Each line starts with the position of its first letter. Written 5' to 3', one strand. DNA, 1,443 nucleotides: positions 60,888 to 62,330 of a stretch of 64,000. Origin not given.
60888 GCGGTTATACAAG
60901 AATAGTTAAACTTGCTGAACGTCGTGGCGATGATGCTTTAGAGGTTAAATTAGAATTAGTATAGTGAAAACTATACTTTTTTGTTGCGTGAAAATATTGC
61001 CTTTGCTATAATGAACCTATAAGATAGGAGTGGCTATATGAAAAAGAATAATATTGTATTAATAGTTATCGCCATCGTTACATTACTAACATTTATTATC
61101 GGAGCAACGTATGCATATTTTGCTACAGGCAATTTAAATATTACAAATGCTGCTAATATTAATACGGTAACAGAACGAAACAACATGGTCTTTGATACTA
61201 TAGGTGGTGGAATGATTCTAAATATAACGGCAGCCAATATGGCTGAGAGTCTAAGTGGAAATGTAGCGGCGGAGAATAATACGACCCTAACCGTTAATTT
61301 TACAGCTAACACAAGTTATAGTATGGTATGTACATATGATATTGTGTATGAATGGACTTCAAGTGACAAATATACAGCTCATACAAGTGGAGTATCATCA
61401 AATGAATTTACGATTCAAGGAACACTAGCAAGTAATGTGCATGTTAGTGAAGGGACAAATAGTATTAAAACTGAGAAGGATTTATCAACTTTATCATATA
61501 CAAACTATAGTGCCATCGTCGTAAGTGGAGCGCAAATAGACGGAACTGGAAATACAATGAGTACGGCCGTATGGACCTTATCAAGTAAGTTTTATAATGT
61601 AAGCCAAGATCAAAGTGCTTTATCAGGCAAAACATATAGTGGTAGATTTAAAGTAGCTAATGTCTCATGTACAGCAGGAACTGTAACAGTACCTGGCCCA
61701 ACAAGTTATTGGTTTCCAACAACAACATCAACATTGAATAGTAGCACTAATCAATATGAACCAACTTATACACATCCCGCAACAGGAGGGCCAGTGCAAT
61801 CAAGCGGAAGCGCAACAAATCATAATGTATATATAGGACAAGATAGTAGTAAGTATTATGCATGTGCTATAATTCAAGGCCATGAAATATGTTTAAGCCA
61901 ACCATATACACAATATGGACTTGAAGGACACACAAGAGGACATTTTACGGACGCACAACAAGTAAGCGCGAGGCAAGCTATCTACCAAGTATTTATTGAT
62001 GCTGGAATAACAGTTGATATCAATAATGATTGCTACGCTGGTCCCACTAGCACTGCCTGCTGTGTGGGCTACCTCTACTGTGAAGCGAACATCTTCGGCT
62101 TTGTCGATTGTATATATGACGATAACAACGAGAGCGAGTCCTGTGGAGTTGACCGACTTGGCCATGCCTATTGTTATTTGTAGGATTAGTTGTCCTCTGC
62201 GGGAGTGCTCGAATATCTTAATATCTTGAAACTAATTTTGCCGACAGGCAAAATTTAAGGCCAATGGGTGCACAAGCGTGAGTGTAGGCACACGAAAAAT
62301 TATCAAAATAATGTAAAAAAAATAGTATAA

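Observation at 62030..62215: GC-anomalous patch (about 50-55% GC in a 30% GC genome) covering the 3' end of P2 and its downstream flank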

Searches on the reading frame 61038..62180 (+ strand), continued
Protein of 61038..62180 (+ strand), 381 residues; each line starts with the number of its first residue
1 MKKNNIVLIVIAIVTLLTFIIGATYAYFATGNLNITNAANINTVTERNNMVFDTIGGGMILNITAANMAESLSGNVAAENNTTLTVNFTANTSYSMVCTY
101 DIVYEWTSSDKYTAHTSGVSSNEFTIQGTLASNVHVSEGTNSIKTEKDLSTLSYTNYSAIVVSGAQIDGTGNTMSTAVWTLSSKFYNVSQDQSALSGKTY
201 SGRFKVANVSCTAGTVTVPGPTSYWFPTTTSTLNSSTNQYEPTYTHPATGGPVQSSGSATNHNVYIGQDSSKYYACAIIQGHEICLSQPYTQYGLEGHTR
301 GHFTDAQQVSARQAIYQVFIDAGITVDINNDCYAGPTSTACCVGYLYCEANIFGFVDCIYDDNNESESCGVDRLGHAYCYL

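Call 90: list_cluster_members(proteins=[P0001, P0027, P0039, P0049, P0135, P0136, P0181, P0185, P0201, P0230])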
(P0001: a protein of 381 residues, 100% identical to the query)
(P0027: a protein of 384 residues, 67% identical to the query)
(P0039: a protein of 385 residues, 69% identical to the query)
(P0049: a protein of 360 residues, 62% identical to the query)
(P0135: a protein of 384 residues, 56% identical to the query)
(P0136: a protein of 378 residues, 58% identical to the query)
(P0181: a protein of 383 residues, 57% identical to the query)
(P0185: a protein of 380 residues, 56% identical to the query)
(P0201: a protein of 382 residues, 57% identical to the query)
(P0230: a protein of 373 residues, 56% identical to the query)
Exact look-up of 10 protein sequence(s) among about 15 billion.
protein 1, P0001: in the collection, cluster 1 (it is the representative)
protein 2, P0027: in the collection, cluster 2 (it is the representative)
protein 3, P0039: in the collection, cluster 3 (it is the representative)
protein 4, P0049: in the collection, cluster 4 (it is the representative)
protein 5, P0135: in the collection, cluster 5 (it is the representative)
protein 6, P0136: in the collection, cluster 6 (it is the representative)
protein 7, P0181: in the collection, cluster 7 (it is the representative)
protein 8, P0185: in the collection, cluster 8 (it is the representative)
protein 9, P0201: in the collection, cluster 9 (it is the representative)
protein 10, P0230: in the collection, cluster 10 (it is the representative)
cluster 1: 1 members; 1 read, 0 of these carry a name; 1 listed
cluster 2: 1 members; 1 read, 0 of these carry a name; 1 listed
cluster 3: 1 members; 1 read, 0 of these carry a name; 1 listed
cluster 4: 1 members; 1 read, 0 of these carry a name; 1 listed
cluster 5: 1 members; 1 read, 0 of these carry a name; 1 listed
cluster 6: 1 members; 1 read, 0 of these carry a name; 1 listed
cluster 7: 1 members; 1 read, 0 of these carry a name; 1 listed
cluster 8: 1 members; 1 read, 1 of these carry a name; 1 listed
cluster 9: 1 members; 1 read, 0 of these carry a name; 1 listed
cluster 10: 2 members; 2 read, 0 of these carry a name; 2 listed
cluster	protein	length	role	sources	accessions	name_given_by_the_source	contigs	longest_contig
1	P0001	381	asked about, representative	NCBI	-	-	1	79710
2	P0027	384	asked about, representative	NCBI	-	-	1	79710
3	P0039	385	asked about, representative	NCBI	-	-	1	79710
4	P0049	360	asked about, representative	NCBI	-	-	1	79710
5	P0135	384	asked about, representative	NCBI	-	-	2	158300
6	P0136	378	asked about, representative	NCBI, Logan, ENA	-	-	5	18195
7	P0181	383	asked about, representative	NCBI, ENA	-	-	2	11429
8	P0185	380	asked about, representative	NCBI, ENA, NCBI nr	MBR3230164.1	MAG: RNA-directed DNA polymerase [Bacilli bacterium] | RNA-directed DNA polymerase [Bacilli bacterium]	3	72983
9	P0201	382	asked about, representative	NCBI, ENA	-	-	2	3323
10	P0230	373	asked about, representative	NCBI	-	-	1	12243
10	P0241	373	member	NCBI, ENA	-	-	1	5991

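Call 91: search_protein_families(library=pfam, proteins=[L052:3265-4641:+, L052:4895-5254:+, L051:2-616:+], max_evalue=0.1)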
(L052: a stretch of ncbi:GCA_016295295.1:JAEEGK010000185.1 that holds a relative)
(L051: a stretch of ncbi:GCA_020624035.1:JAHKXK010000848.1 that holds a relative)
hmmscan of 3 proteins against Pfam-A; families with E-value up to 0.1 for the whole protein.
L052:3265-4641:+ (459 aa): 0 families

L052:4895-5254:+ (120 aa): 1 family
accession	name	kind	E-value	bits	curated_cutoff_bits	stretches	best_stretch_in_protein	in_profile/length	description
PF09966.14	DUF2200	-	0.0065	17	22.8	1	80-118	11-49/111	Uncharacterized protein conserved in bacteria (DUF2200)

L051:2-616:+ (205 aa): 0 families

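Call 97: find_encoding_contigs(protein=P0003, flank=3000, max_places=3)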
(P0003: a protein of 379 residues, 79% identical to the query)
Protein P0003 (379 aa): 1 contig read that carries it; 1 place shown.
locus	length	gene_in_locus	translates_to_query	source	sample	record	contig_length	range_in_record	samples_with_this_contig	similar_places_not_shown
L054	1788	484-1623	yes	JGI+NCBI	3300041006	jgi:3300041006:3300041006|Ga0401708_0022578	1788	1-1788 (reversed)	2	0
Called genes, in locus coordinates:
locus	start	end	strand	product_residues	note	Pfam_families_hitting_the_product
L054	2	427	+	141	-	?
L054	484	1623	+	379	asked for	-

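Call 110: search_dna_similar(query=L043:12464-13612:+, collection=phages, mode=protein, max_rows=6)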
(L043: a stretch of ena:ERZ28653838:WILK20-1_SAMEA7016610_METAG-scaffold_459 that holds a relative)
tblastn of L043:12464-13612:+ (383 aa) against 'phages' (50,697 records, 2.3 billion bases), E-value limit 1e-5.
Records with a match: 39; places in all: 39; records where one place covers at least 80% of the query: 34.
Best place of each record, by identity: <60% 39.
By first word of the organism name: Bacteriophage 8; CrAssphage 5; Faecalibacterium 5; Vibrio 4; uncultured 4; Bacillus 3; Pseudoalteromonas 3; Phage 2; Aeromonas 2; Clostridium 1; and 2 more.
By host as written in the record: - 20; Faecalibacterium prausnitzii 4; Bacillus alcalophilus CGMCC 1.3604 3; Vibrio parahaemolyticus 2; Pseudoalteromonas elyakovii HL-AS1 2; Enterocloster clostridioformis 1; Vibrio cyclitrophicus 1F273 1; Aeromonas sp. ARM81 1; and 5 more.
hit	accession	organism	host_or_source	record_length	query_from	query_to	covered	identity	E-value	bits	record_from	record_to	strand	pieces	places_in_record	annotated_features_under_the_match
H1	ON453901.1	Clostridium phage Saumur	Enterocloster clostridioformis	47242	1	368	96%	32.6%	2e-30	129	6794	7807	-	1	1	reverse transcriptase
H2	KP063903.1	Bacillus phage BalMu-1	Bacillus alcalophilus CGMCC 1.3604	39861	1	376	98%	31.2%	5e-21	100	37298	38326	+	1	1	retron-type RNA-directed DNA polymerase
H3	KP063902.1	Bacillus phage BalMu-1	Bacillus alcalophilus CGMCC 1.3604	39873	1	376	98%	31.2%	5e-21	100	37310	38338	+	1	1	retron-type RNA-directed DNA polymerase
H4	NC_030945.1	Bacillus phage BalMu-1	Bacillus alcalophilus CGMCC 1.3604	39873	1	376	98%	31.2%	5e-21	100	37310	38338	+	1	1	Reverse transcriptase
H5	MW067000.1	CrAssphage sp. C0521BD4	stool sample from an infant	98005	1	378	99%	29.5%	2e-8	62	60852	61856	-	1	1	none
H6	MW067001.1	CrAssphage sp. C0521BW15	stool sample from an infant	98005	1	378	99%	29.5%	2e-8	62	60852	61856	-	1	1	none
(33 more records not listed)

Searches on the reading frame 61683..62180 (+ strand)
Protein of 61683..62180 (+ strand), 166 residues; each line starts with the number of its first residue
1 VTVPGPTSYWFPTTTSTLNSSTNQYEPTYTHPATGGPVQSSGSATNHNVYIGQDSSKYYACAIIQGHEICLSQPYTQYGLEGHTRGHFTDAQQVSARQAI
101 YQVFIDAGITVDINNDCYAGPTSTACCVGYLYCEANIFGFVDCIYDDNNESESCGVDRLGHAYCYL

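Call 66: predict_structure(alignment_id=A5)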
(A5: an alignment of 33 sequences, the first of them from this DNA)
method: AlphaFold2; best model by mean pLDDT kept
length: 166 residues; sequences in the alignment: 33
mean_pLDDT: 94.6   pTM: 0.89
mean pLDDT of the five models: 94.6, 93.6, 92.8, 92.0, 91.6
residues with pLDDT >= 90: 149; 70-90: 14; 50-70: 1; < 50: 2
segments of 3 or more residues with pLDDT < 50: none
pLDDT, mean of each block of 10 residues (from residue 1): 81 94 91 97 97 97 96 94 92 98 97 97 97 96 93 96 95
secondary structure, 60 per line:
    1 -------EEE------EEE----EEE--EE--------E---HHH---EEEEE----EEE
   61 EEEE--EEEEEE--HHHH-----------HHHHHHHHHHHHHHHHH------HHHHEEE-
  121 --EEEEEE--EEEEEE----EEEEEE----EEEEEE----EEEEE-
elements in order: E8-10 E17-19 E24-26 E49-53 E58-64 E67-72 H75-78 H90-106 H113-116 E117-119 E123-128 E131-136 E141-146 E151-156 E161-165

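Call 68: fold_search(model_id=the predicted structure, library=pdb)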
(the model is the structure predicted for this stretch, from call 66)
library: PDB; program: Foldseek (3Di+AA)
matches with E <= 10: 665; with E <= 0.001: 0
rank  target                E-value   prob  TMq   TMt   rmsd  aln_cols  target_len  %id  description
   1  5ljc                  1.4e-01  0.25  0.19  0.23  12.1       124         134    8  Crystal structure of holo human CRBP1 (released 2017-01-18)
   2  5ljb                  1.9e-01  0.30  0.21  0.25  12.2       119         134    8  Crystal structure of holo human CRBP1 (released 2017-01-18)
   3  8gdm                  2.1e-01  0.25  0.20  0.24  12.2       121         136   10  Crystal structure of human cellular retinol binding protein 1 in complex with {[3-(diphenylmethyl)-1,2,4-oxadiazol-5-yl] (released 2023-10-04)
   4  1crb                  2.4e-01  0.25  0.21  0.25  12.4       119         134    9  CRYSTALLOGRAPHIC STUDIES ON A FAMILY OF CELLULAR LIPOPHILIC TRANSPORT PROTEINS. REFINEMENT OF P2 MYELIN PROTEIN AND THE  (released 1994-12-20)
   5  6kwv                  2.4e-01  0.25  0.23  0.16  12.3       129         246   11  A Crystal Structure of OspA mutant (released 2020-09-09)
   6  3ckg                  2.4e-01  0.08  0.16  0.12  14.5       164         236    9  The crystal structure of OspA deletion mutant (released 2009-01-27)
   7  4rs6_A                2.5e-01  0.25  0.26  0.21  15.0       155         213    8  Crystal structure of the C domain of Polo like Kinase II in Homo Sapiens (released 2014-12-03)
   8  4hbr_A                3.1e-01  0.08  0.14  0.16  15.9       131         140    9  Crystal structure of a putative periplasmic proteins (BACEGG_01429) from Bacteroides eggerthii DSM 20697 at 2.40 A res (released 2013-02-27)
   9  6mf5_A                3.3e-01  0.23  0.25  0.17  15.3       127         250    5  Crystal structure of budding yeast Cdc5 polo-box domain in complex with Spc72 phosphopeptide. (released 2020-02-19)
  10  5lje                  3.5e-01  0.21  0.21  0.25  12.2       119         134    8  Crystal structure of holo human CRBP1/K40L,Q108L mutant (released 2017-01-18)
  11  5ljd                  4.1e-01  0.20  0.21  0.25  12.2       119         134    8  Crystal structure of holo human CRBP1/K40L mutant (released 2017-01-18)
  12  1jbh_MODEL_1_A        4.1e-01  0.20  0.21  0.25  12.3       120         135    7  Solution structure of cellular retinol binding protein type-I in the ligand-free state (released 2002-06-19)
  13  7o0j                  4.3e-01  0.20  0.20  0.25  11.8       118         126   12  High resolution structure of recombinant chichen liver Bile Acid Binding Protein (cL-BABP) (released 2021-05-12)
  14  5ys7                  4.3e-01  0.13  0.22  0.13  16.9       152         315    7  Crystal structure of an OspA mutant (released 2018-11-14)
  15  4hbr_D                4.8e-01  0.06  0.14  0.16  15.8       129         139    9  Crystal structure of a putative periplasmic proteins (BACEGG_01429) from Bacteroides eggerthii DSM 20697 at 2.40 A res (released 2013-02-27)
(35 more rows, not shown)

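Call 72: fold_search(model_id=the predicted structure, library=viral)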
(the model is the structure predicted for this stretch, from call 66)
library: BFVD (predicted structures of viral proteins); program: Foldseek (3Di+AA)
matches with E <= 10: 508; with E <= 0.001: 0
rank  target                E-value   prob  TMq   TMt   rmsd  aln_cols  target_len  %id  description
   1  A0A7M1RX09            1.3e-01  0.08  0.15  0.10  17.6       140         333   17  DNA polymerase family B [uncultured phage cr11_1]
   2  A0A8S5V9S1            2.3e-01  0.23  0.19  0.12  13.2       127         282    9  Valine-glycine repeat protein [Ackermannviridae sp. ctUml7]
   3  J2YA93                2.6e-01  0.08  0.17  0.08  15.3       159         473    9  (no name in the UniProt tables at hand)
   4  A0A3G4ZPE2            3.2e-01  0.09  0.17  0.11  17.1       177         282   10  Uncharacterized protein [Terrestrivirus sp.]
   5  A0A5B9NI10            4.5e-01  0.08  0.24  0.18  22.6       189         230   14  (no name in the UniProt tables at hand)
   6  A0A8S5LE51            5.0e-01  0.14  0.20  0.24  14.2       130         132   10  YfaZ [Podoviridae sp. ct4s49]
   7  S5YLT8                5.0e-01  0.12  0.19  0.22  14.2       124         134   10  Uncharacterized protein [Mycobacterium phage Dylan]
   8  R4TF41                5.0e-01  0.08  0.16  0.13  16.0       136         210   10  (no name in the UniProt tables at hand)
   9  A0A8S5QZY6            5.2e-01  0.15  0.27  0.05  20.0       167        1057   10  Tail protein [Siphoviridae sp. ctyvQ1]
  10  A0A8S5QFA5            5.2e-01  0.09  0.20  0.10  14.2       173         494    8  Uncharacterized protein (Fragment) [Myoviridae sp. ctn8H20]
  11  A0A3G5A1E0            5.2e-01  0.08  0.20  0.09  16.4       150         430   13  MORN repeat-containing protein [Gaeavirus sp.]
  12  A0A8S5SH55            5.2e-01  0.06  0.13  0.12  16.1       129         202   10  Uncharacterized protein [Siphoviridae sp. ctxvK3]
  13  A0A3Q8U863            5.8e-01  0.06  0.17  0.08  16.7       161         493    9  BTB/POZ domain-containing protein [Megavirus baoshan]
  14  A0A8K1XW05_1          6.5e-01  0.08  0.21  0.03  17.1       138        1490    7  (no name in the UniProt tables at hand)
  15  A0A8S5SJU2            6.5e-01  0.06  0.17  0.18  15.0       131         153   11  Uncharacterized protein [Siphoviridae sp. ctRGj11]
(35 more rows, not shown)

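Call 73: search_solved_structures(query=A5, max_evalue=1)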
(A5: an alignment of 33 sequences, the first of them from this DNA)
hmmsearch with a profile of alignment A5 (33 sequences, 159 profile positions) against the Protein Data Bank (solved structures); distinct sequences matched with E-value up to 1: 0.

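Call 85: search_protein_families(library=pfam, alignment_id=A5, max_evalue=1)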
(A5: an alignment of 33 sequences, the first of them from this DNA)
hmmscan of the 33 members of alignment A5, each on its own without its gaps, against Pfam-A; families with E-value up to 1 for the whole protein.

A. member 1, seq(166 aa): 0 families

B. families by the number of members that match (of 33 scanned): 10 families
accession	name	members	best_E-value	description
PF15658.11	Latrotoxin_C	5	0.034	Latrotoxin C-terminal domain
PF19453.4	DUF5991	3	0.073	Family of unknown function (DUF5991)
PF02462.21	Opacity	1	0.031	Opacity family porin protein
PF08964.15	Crystall_3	1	0.064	Beta/Gamma crystallin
PF17103.10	Stealth_CR4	1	0.12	Stealth protein CR4, conserved region 4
PF01378.23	IgG_binding_B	1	0.12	B domain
PF20065.4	DUF6464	1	0.15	Family of unknown function (DUF6464)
PF22963.3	Ig_NUP210_3rd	1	0.19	NUP210 Ig-like domain 3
PF02486.25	Rep_trans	1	0.3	Replication initiation factor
PF01721.23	Bacteriocin_II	1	0.88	Class II bacteriocin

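Call 107: search_protein_representatives(alignment_id=A5)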
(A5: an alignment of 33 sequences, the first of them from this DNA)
Query: 33 sequences, 159 profile positions. Proteins with E-value up to 0.001 (for the whole library): 57; up to 1e-10: 28; up to 1e-30: 22. The best 57 are listed.
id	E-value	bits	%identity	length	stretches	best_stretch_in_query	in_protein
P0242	2.7e-67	241.7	-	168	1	2-158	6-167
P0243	2.4e-60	219.1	-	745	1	4-157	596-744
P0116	6.4e-60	217.7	-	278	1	4-157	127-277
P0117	6.2e-53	195.0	-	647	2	5-152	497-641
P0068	3.2e-52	192.7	-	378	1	4-157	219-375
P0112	1.3e-50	187.5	-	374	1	2-156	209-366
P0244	2.1e-49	183.6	-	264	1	4-157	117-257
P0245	7.4e-49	181.8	-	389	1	3-157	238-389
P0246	1.0e-47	178.1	-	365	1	3-156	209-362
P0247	3.3e-47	176.4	-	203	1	4-157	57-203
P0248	3.6e-47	176.3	-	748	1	4-156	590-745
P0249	8.4e-47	175.1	-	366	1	5-156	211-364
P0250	2.2e-44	167.3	-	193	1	2-157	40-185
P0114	2.6e-44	167.0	-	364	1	2-157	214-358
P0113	3.2e-43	163.5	-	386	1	4-158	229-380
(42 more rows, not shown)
